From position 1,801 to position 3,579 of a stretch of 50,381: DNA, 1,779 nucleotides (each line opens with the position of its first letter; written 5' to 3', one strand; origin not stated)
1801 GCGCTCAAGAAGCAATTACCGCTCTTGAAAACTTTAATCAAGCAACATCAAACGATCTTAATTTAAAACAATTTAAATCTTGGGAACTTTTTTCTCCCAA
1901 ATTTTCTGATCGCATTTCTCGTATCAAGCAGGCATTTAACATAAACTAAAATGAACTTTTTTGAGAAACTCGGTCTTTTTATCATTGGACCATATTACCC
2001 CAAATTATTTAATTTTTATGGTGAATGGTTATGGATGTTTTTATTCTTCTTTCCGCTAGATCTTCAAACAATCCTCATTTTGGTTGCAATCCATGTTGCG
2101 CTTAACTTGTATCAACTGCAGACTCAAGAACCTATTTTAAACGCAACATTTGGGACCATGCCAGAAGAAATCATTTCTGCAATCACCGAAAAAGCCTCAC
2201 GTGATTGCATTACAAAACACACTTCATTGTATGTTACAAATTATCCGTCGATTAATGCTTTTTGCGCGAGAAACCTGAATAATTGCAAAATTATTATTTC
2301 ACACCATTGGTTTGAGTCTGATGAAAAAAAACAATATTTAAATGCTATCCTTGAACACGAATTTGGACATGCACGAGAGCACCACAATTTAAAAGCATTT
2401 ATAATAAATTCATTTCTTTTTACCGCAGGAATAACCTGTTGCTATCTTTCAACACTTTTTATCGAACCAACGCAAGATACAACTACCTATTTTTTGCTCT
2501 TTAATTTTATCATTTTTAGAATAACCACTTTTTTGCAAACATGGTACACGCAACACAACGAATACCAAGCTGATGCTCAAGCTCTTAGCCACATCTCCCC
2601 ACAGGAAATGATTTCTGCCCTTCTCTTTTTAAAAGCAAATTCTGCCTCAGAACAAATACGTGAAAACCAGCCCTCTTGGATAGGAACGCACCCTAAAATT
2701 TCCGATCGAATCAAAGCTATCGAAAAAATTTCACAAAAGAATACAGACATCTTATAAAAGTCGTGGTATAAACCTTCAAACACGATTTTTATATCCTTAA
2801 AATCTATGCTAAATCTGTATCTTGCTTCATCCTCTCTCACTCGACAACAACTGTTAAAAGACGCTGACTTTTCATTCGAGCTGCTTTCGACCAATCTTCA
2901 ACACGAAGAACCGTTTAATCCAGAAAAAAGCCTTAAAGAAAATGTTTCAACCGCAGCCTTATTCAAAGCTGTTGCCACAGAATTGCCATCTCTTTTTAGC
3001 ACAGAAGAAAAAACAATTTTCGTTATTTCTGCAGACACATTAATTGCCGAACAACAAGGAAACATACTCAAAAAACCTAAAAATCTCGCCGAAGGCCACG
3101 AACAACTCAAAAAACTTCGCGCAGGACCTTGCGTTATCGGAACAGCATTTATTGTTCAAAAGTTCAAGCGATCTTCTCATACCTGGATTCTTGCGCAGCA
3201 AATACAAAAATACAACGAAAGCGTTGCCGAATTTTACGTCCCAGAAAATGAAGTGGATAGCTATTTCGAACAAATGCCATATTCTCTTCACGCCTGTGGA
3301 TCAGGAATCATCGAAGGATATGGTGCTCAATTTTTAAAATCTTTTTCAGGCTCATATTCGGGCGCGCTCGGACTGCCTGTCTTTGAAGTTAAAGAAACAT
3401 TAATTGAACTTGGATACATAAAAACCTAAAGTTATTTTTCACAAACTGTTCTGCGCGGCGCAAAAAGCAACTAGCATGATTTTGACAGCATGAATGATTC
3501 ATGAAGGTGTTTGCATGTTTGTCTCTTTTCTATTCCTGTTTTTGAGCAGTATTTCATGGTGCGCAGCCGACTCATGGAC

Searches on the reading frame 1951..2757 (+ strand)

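Call 25: search_protein_families(library=pfam, proteins=[window:1951-2757:+], max_evalue=0.001)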
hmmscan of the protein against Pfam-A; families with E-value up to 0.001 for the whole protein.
window:1951-2757:+ (268 aa): 1 family
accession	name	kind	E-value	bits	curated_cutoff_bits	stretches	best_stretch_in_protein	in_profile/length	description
PF01435.24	Peptidase_M48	-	2.2e-20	73.7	20.3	1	81-260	13-185/186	Peptidase family M48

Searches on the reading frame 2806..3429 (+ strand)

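Call 25: search_protein_families(library=pfam, proteins=[window:2806-3429:+], max_evalue=0.001)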
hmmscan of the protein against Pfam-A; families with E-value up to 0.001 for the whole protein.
window:2806-3429:+ (207 aa): 1 family
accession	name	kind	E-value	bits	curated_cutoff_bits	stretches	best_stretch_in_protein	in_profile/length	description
PF02545.19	Maf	-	1.8e-23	83.6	27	1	3-200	1-185/187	Maf-like protein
